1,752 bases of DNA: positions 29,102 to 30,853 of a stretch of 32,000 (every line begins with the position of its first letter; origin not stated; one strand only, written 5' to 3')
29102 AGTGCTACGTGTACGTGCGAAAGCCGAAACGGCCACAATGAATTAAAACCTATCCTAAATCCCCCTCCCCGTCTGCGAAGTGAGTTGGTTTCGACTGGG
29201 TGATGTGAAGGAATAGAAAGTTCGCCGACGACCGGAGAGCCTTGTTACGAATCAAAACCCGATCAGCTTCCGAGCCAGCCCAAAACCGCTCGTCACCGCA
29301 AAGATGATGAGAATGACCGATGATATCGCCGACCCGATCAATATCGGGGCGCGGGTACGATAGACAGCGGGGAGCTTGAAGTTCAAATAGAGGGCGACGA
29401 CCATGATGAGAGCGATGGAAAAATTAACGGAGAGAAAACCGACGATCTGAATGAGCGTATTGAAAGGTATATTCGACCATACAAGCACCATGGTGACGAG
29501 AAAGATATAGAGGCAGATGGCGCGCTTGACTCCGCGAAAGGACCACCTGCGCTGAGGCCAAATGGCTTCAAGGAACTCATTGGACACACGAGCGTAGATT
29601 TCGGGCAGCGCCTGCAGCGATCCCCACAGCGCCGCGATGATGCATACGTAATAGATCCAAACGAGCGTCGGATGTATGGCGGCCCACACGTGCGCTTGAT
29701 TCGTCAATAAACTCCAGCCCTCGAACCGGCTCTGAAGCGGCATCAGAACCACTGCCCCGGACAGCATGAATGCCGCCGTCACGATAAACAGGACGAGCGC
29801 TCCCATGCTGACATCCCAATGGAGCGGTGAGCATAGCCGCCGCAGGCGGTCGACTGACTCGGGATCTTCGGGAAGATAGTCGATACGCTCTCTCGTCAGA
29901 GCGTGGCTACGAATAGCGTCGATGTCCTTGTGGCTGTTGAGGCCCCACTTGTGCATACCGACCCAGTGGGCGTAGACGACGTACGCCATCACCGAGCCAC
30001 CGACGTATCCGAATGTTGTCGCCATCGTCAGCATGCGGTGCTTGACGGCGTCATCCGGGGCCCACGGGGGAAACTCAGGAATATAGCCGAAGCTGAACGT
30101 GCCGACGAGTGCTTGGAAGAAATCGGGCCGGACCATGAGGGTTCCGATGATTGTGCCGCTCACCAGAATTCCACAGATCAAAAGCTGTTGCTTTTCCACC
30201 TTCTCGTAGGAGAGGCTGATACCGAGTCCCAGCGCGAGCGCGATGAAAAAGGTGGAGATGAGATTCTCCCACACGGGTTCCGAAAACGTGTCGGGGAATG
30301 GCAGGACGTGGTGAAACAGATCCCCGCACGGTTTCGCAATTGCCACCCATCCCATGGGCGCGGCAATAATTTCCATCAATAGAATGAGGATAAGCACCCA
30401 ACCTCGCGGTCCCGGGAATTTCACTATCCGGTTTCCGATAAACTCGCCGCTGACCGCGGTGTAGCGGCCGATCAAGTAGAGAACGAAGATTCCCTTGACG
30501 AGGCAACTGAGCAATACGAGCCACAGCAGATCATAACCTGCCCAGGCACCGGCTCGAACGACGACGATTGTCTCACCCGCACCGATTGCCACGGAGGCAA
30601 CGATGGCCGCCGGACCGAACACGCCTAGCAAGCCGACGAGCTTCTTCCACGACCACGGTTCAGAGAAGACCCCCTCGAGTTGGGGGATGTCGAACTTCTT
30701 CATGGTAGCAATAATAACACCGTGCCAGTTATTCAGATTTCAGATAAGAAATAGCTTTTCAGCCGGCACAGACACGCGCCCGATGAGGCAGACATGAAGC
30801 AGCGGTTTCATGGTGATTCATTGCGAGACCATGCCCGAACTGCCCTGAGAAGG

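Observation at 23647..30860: Four copies of a conserved 100-150 nt non-coding module at the heads of unrelated genes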

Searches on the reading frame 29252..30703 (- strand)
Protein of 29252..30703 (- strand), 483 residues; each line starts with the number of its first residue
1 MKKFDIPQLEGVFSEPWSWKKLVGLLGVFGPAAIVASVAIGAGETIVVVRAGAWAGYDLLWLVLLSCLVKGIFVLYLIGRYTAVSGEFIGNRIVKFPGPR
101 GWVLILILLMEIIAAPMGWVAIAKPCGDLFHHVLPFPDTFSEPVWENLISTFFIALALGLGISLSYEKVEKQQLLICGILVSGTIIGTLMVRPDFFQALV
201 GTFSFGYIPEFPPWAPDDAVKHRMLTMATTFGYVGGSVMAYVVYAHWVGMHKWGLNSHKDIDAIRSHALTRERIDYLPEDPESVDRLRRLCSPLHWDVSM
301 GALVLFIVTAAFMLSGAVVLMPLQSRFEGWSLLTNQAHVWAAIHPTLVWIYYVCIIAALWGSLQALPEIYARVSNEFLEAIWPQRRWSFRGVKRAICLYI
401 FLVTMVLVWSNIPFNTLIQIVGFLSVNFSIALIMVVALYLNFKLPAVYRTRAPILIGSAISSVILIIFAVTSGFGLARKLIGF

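Call 25: find_encoding_contigs(protein=window:29252-30703:-, flank=10000, max_places=6)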
Protein window:29252-30703:- (483 aa): 2 contigs read that carry it; 1 place shown.
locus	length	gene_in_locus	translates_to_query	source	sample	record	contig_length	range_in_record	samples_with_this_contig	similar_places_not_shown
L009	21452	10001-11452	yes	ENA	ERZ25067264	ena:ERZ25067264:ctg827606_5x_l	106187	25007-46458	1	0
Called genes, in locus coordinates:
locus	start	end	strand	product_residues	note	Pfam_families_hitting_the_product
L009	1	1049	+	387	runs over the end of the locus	PF13011:LZ_Tnp_IS481, PF13384:HTH_23, PF13518:HTH_28, PF13551:HTH_29 (weak), PF13565:HTH_32, PF00665:rve, PF13683:rve_3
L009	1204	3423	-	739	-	PF19081:Ig_7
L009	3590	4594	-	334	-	PF00248:Aldo_ket_red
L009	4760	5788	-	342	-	PF01408:GFO_IDH_MocA, PF02894:GFO_IDH_MocA_C, PF22725:GFO_IDH_MocA_C3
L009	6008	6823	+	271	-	PF05721:PhyH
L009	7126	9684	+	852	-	-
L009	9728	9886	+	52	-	-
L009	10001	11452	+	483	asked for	PF01566:Nramp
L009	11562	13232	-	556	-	PF02638:GHL10 (faint)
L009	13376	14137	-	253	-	PF05721:PhyH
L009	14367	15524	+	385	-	PF02746:MR_MLE_N, PF13378:MR_MLE_C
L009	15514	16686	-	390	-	PF07396:Porin_O_P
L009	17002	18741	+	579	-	PF20254:DMFA2_C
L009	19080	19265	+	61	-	-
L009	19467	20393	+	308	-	PF12760:Zn_ribbon_IS1595, PF12762:DDE_Tnp_IS1595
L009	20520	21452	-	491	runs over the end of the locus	PF00171:Aldedh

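Call 31: search_protein_families(library=pfam, proteins=[L009:7126-9684:+, L009:1204-3423:-], max_evalue=0.001)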
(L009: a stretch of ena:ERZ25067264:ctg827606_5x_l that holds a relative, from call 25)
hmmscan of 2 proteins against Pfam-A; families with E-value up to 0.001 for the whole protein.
L009:7126-9684:+ (852 aa): 0 families

L009:1204-3423:- (739 aa): 1 family
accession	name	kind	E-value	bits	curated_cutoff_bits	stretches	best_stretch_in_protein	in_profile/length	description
PF19081.6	Ig_7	-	5.5e-09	36.6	27.3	1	374-457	4-80/84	Ig-like domain CHU_C associated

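Call 44: find_homologous_proteins(query=window:29252-30703:-, max_evalue=1e-30)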
Query window:29252-30703:- (483 aa): 521 proteins with E <= 1e-30 among 8000 candidates; the best 120 are listed.
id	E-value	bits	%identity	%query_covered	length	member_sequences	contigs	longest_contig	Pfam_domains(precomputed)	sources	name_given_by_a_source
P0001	1.7e-292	989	89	100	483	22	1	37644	PF01566.26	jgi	jgi:Mn2+/Fe2+ NRAMP family transporter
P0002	7.2e-291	983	89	100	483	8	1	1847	PF01566.26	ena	-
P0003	1.2e-289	979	88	100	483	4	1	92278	PF01566.26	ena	-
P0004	1.1e-273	927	83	100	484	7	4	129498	PF01566.26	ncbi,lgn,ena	-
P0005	9.9e-271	917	83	100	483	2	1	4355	PF01566.26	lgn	-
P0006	4.8e-266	901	82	100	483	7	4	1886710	PF01566.26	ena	-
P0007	4.5e-258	875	77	100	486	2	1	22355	PF01566.26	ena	-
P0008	5.7e-256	868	77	100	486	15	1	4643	PF01566.26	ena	-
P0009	3.9e-238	809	73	100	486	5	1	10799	PF01566.26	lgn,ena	-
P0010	2.9e-236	803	72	100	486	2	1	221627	PF01566.26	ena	-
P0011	4.5e-236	803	72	100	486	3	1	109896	PF01566.26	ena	-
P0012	9.4e-236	802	72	100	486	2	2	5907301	PF01566.26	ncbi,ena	-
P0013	1.4e-231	788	71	100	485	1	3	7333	PF01566.26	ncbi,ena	-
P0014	1.5e-231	788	70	100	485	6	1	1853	PF01566.26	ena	-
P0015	1.5e-227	774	68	100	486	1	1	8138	PF01566.26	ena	-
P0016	3.4e-227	773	70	100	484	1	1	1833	PF01566.26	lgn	-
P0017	1.1e-225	768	69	99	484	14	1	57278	PF01566.26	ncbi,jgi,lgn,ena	-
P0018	2.0e-225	767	68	100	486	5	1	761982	PF01566.26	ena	-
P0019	2.2e-225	767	69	100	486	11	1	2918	PF01566.26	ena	-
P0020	5.2e-224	763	68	100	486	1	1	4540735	PF01566.26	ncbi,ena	-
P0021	5.6e-224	763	69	99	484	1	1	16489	PF01566.26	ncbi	-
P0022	3.8e-223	760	69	100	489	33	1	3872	PF01566.26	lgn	-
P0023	1.1e-222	758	68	100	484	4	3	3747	PF01566.26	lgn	-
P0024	2.9e-222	757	67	100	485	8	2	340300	PF01566.26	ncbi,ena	-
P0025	8.7e-221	752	67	100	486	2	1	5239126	PF01566.26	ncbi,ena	-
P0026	3.3e-220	750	67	99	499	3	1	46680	PF01566.26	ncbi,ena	-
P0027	5.8e-219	746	67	100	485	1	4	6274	PF01566.26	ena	-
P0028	1.5e-218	745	66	100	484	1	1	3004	PF01566.26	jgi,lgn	jgi:Mn2+/Fe2+ NRAMP family transporter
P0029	1.7e-218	745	65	100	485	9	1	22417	PF01566.26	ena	-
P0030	3.3e-218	744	66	100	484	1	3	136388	PF01566.26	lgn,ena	-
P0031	4.8e-218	743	66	100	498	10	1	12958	PF01566.26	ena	-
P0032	1.7e-217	741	66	100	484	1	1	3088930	PF01566.26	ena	-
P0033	1.9e-217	741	64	100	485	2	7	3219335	PF01566.26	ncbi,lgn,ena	-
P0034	4.4e-217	740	67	100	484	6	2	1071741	PF01566.26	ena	-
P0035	4.6e-217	740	66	99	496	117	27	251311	PF01566.26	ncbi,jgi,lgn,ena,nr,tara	ncbi:TPA: hypothetical protein DHW51_10035 [Candidatus Poribacteria bacterium]|nr:hypothetical prote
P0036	5.8e-217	740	67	100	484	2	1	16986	PF01566.26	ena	-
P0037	6.4e-217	739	66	99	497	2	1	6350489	PF01566.26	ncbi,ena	-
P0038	6.5e-217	739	67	100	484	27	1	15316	PF01566.26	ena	-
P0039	9.7e-217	739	66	99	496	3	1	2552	PF01566.26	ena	-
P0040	9.9e-217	739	66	99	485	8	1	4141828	PF01566.26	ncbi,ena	-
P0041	2.2e-216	738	65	99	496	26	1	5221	PF01566.26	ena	-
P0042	5.0e-216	736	67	100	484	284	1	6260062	PF01566.26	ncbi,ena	-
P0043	1.5e-215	735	67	100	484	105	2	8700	PF01566.26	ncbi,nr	ncbi:MAG: Nramp family divalent metal transporter [Candidatus Latescibacterota bacterium]|nr:Nramp f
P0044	1.6e-215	735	66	99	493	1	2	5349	PF01566.26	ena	-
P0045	1.6e-215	735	66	99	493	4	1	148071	PF01566.26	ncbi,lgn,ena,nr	ncbi:MAG: Nramp family divalent metal transporter [Candidatus Poribacteria bacterium]|nr:Nramp famil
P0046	3.4e-215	734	65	100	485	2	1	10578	PF01566.26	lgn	-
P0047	7.8e-215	733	65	100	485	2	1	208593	PF01566.26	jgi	jgi:Mn2+/Fe2+ NRAMP family transporter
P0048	9.7e-215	732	66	100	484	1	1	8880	PF01566.26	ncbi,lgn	-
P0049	9.8e-215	732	64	99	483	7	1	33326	PF01566.26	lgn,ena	-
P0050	1.3e-214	732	66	99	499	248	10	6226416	PF01566.26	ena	-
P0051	1.6e-214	732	65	100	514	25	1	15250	PF01566.26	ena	-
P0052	1.9e-214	731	65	100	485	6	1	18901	PF01566.26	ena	-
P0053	2.7e-214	731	65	100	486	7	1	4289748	PF01566.26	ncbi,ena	-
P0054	4.1e-214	730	65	100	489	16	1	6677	PF01566.26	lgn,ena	-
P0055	4.7e-214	730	66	99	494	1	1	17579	PF01566.26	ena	-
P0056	5.8e-214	730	64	100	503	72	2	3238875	PF01566.26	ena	-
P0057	5.9e-214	730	66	99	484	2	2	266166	PF01566.26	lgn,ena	-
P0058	6.5e-214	729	66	99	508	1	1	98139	PF01566.26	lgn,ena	-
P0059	9.4e-214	729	64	99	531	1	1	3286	PF01566.26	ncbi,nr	ncbi:MAG: Nramp family divalent metal transporter [Candidatus Poribacteria bacterium]|nr:Nramp famil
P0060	1.1e-213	729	66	99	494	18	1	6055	PF01566.26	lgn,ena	-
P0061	1.3e-213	728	65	100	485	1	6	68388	PF01566.26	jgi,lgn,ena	jgi:Mn2+/Fe2+ NRAMP family transporter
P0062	1.4e-213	728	63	100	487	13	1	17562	PF01566.26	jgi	jgi:Mn2+/Fe2+ NRAMP family transporter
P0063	1.8e-213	728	65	100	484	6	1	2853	PF01566.26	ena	-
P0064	2.2e-213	728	65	100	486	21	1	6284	PF01566.26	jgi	jgi:Mn2+/Fe2+ NRAMP family transporter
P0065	2.6e-213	728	64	100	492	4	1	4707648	PF01566.26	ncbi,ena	-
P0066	5.2e-213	727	64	100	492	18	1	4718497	PF01566.26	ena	-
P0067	6.8e-213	726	65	99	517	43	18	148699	PF01566.26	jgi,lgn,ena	-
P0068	7.9e-213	726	65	100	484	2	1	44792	PF01566.26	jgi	jgi:Mn2+/Fe2+ NRAMP family transporter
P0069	5.7e-212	723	64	99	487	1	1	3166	PF01566.26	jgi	jgi:Mn2+/Fe2+ NRAMP family transporter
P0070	7.0e-212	723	65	100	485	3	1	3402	PF01566.26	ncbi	ncbi:MAG: Nramp family divalent metal transporter [Candidatus Latescibacterota bacterium]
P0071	8.1e-212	723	65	100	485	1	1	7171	PF01566.26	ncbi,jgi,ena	-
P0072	9.8e-212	722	65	100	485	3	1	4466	PF01566.26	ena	-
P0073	3.1e-211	721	66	99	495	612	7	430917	PF01566.26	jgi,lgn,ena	jgi:Mn2+/Fe2+ NRAMP family transporter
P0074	8.8e-211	719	64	100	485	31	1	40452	PF01566.26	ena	-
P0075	1.2e-210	719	62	100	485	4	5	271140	PF01566.26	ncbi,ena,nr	ncbi:MAG: hypothetical protein CME19_19790 [Gemmatimonadetes bacterium]|nr:hypothetical protein [Gem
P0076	1.4e-210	718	66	97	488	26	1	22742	PF01566.26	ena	-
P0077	4.0e-210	717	63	100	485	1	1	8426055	PF01566.26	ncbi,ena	-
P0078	4.5e-210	717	66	99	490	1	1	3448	PF01566.26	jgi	jgi:Mn2+/Fe2+ NRAMP family transporter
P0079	6.7e-210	716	63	100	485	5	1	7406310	PF01566.26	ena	-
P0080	2.2e-209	715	64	99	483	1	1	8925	PF01566.26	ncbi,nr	ncbi:MAG: Nramp family divalent metal transporter [bacterium]|nr:Nramp family divalent metal transpo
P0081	3.4e-209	714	65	100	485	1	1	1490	PF01566.26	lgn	-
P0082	4.2e-209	714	62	98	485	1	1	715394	PF01566.26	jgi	jgi:Mn2+/Fe2+ NRAMP family transporter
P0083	5.4e-209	713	63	100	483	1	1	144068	PF01566.26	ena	-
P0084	9.6e-209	712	65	99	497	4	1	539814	PF01566.26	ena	-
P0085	1.0e-208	712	64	99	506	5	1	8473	PF01566.26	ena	-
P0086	2.1e-208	711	65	99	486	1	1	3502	PF01566.26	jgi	jgi:Mn2+/Fe2+ NRAMP family transporter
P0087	2.5e-208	711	64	100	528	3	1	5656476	PF01566.26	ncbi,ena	-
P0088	2.6e-208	711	65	99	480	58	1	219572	PF01566.26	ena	-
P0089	5.6e-208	710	63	100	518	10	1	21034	PF01566.26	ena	-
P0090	2.3e-207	708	64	100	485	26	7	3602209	PF01566.26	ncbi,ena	-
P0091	4.0e-207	707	64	100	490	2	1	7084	PF01566.26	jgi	jgi:Mn2+/Fe2+ NRAMP family transporter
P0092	4.3e-207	707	63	100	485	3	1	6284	PF01566.26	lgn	-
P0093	4.4e-207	707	64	99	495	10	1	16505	PF01566.26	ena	-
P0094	1.6e-206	705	64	100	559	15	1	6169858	PF01566.26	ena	-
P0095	4.5e-206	704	64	100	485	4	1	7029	PF01566.26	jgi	jgi:hypothetical protein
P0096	6.3e-206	703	62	99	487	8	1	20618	PF01566.26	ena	-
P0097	2.5e-205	701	64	100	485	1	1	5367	PF01566.26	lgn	-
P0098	3.0e-205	701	64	99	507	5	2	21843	PF01566.26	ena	-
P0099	7.4e-205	700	62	100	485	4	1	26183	PF01566.26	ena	-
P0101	2.0e-203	695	64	100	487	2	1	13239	PF01566.26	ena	-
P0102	3.3e-203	694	64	99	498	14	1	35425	PF01566.26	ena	-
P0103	1.1e-202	692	63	100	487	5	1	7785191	PF01566.26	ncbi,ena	-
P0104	1.4e-202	692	63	100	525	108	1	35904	PF01566.26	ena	-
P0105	1.9e-202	692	63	100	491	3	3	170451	PF01566.26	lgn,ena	-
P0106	5.5e-202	690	62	99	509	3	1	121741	PF01566.26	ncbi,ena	-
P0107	7.1e-201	686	62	98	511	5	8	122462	PF01566.26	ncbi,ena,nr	ncbi:MAG: Nramp family divalent metal transporter [Pirellulaceae bacterium]|nr:Nramp family divalent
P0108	6.3e-200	683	63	99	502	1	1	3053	PF01566.26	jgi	jgi:Mn2+/Fe2+ NRAMP family transporter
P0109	1.2e-199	682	62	99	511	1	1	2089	PF01566.26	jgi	jgi:Mn2+/Fe2+ NRAMP family transporter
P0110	4.2e-199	681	61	99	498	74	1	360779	PF01566.26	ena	-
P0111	4.9e-199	680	61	99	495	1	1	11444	PF01566.26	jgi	jgi:Mn2+/Fe2+ NRAMP family transporter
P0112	8.4e-199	680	61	100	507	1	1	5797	PF01566.26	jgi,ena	-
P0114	5.2e-198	677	61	98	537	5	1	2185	PF01566.26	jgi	-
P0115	1.3e-197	676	60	99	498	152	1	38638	PF01566.26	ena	-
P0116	1.2e-196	673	60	100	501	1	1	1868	PF01566.26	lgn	-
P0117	1.2e-196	673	61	99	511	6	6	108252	PF01566.26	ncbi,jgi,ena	-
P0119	2.6e-196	671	61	99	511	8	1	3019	PF01566.26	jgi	jgi:Mn2+/Fe2+ NRAMP family transporter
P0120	9.8e-196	670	63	95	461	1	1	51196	PF01566.26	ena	-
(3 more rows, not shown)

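Call 45: find_encoding_contigs(protein=P0003, flank=10000, max_places=2)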
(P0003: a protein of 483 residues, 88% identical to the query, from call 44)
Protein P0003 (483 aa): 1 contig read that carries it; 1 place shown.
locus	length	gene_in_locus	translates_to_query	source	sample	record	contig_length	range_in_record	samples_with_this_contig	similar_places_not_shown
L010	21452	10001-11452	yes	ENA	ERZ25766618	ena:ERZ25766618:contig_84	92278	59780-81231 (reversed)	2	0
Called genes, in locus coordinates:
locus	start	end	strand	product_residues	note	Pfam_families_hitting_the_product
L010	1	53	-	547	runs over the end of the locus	PF02776:TPP_enzyme_N, PF00205:TPP_enzyme_M, PF02775:TPP_enzyme_C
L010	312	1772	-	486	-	PF14343:PrcB_C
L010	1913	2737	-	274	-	PF00106:adh_short, PF08659:KR, PF13561:adh_short_C2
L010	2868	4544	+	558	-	PF02129:Peptidase_S15, PF08530:PepX_C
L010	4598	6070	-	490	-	PF07995:GSDH, PF13860:FlgD_ig (weak)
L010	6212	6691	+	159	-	PF01878:EVE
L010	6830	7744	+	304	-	PF02826:2-Hacid_dh_C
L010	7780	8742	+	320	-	PF02615:Ldh_2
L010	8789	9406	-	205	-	PF06283:ThuA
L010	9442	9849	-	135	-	PF08570:DUF1761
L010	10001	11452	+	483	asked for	PF01566:Nramp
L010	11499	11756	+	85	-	-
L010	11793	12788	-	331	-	PF00248:Aldo_ket_red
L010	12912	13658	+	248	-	PF02633:Creatininase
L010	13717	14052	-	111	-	PF07883:Cupin_2 (weak)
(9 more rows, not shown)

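Call 46: find_encoding_contigs(protein=P0004, flank=10000, max_places=2)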
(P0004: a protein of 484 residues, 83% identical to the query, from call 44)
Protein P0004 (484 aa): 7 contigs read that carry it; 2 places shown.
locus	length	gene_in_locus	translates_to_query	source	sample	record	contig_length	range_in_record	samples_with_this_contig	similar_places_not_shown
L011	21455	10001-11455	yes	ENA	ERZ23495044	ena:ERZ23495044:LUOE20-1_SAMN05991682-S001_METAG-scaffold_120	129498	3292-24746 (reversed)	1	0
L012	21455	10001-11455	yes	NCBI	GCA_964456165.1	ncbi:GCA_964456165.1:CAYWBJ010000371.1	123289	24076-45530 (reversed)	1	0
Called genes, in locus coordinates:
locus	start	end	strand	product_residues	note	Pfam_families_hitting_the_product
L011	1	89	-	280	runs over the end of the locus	PF13860:FlgD_ig (faint)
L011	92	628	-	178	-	-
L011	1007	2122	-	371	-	PF02746:MR_MLE_N, PF13378:MR_MLE_C, PF07476:MAAL_C (weak)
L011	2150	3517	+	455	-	PF13088:BNR_2 (faint)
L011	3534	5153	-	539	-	PF05681:Fumerase, PF05683:Fumerase_C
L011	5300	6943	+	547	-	PF13385:Laminin_G_3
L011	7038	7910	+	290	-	-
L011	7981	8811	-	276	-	PF04909:Amidohydro_2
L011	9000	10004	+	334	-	PF05721:PhyH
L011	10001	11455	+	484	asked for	PF01566:Nramp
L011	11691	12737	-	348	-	PF01408:GFO_IDH_MocA, PF22725:GFO_IDH_MocA_C3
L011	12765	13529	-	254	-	PF06283:ThuA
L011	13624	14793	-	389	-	PF05721:PhyH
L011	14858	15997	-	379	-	PF13378:MR_MLE_C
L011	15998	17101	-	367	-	PF00296:Bac_luciferase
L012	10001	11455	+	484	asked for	PF01566:Nramp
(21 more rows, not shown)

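Call 47: find_encoding_contigs(protein=P0006, flank=10000, max_places=2)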
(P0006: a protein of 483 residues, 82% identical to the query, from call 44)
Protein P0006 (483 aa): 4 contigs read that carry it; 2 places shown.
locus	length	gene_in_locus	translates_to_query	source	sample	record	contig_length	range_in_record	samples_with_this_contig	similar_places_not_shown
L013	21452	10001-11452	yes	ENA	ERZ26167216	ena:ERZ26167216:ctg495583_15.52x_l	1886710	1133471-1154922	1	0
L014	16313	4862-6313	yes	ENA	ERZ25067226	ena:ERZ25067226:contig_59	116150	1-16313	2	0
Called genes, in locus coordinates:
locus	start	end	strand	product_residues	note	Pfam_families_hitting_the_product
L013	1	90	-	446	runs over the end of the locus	PF02667:SCFA_trans, PF03606:DcuC (weak), PF03806:ABG_transport (weak)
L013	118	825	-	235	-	PF00702:Hydrolase, PF13419:HAD_2, PF13242:Hydrolase_like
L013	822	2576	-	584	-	PF07676:PD40, PF26549:Tricorn_N, PF26550:Tricorn_2nd, PF26549:Tricorn_N, PF07676:PD40, PF26549:Tricorn_N, PF26549:Tricorn_N, PF26550:Tricorn_2nd, +11 more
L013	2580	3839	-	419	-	PF13570:Beta-prop_ACSF4 (faint), PF01011:PQQ (faint), PF13360:PQQ_2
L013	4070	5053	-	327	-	PF02522:Antibiotic_NAT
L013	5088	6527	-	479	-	PF00501:AMP-binding, PF13193:AMP-binding_C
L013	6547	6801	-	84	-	PF00550:PP-binding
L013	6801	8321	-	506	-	PF03358:FMN_red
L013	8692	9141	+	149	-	PF00903:Glyoxalase, PF13669:Glyoxalase_4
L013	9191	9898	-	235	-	PF06283:ThuA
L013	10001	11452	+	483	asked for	PF01566:Nramp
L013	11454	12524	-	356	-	PF12715:Abhydrolase_7, PF22244:GCE_fung (faint)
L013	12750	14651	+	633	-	PF10092:DUF2330, PF13860:FlgD_ig (weak)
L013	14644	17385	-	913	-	PF08335:GlnD_UR_UTase, PF27444:GlnD_3rd, PF01966:HD (weak), PF01842:ACT (faint), PF24931:ACT_ACR9_3rd (weak), PF26956:ACT_ACR_D1 (weak)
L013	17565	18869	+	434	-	PF13167:GTP-bdg_N, PF16360:GTP-bdg_M, PF03193:RsgA_GTPase (faint), PF00350:Dynamin_N (faint), PF01926:MMR_HSR1, PF02421:FeoB_N (weak), PF16897:MMR_HSR1_Xtn (weak)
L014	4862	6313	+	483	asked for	PF01566:Nramp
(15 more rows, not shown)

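Call 48: find_encoding_contigs(protein=P0007, flank=10000, max_places=2)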
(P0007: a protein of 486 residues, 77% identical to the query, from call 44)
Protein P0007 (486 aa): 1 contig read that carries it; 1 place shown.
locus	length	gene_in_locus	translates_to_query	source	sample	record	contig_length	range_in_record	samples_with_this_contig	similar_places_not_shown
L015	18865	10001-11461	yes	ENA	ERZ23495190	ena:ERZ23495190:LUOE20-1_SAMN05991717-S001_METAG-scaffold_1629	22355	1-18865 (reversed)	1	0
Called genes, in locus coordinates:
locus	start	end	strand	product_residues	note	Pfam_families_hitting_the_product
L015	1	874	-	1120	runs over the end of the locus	PF04357:TamB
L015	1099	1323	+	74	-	-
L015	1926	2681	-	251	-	PF01875:Memo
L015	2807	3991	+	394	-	PF04055:Radical_SAM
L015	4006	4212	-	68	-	PF04298:Zn_peptidase_2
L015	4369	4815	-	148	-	PF17886:ArsA_HSP20 (faint), PF00011:HSP20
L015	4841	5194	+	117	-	-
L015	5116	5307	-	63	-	-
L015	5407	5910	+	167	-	PF01293:PEPCK_ATP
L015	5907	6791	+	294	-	PF13489:Methyltransf_23, PF05175:MTS (weak), PF01209:Ubie_methyltran (weak), PF13847:Methyltransf_31 (weak), PF08241:Methyltransf_11, PF08242:Methyltransf_12, PF13649:Methyltransf_25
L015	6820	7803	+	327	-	PF00389:2-Hacid_dh, PF02826:2-Hacid_dh_C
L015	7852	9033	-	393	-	PF01663:Phosphodiest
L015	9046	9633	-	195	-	PF13302:Acetyltransf_3, PF00583:Acetyltransf_1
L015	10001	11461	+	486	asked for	PF01566:Nramp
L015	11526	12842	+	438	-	-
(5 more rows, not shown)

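Call 56: find_encoding_contigs(protein=P0001, flank=10000, max_places=2)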
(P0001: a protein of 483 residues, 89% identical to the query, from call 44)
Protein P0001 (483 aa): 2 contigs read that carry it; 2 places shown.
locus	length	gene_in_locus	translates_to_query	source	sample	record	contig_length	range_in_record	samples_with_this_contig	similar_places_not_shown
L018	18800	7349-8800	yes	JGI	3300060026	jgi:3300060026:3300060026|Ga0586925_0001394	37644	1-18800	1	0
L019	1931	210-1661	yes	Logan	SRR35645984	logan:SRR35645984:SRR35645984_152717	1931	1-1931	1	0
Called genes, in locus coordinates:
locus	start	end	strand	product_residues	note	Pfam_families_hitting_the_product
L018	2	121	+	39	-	?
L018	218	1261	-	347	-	PF01408:GFO_IDH_MocA, PF22725:GFO_IDH_MocA_C3, PF02894:GFO_IDH_MocA_C (weak)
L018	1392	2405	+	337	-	PF13088:BNR_2, PF02012:BNR (faint), PF15902:Sortilin-Vps10 (faint), PF13088:BNR_2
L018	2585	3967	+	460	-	PF01336:tRNA_anti-codon, PF00152:tRNA-synt_2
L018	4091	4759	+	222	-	PF01726:LexA_DNA_bind, PF00717:Peptidase_S24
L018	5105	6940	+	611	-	PF08238:Sel1, PF03544:TonB_C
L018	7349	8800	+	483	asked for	PF01566:Nramp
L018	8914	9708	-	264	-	PF05721:PhyH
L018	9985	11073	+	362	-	PF02746:MR_MLE_N, PF13378:MR_MLE_C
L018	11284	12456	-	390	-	PF07396:Porin_O_P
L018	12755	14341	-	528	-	PF00171:Aldedh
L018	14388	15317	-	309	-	-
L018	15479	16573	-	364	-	PF01926:MMR_HSR1, PF02421:FeoB_N (weak), PF06071:YchF-GTPase_C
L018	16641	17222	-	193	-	PF00578:AhpC-TSA, PF08534:Redoxin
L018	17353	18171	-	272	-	PF05721:PhyH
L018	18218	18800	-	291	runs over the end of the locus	PF05721:PhyH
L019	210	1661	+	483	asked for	PF01566:Nramp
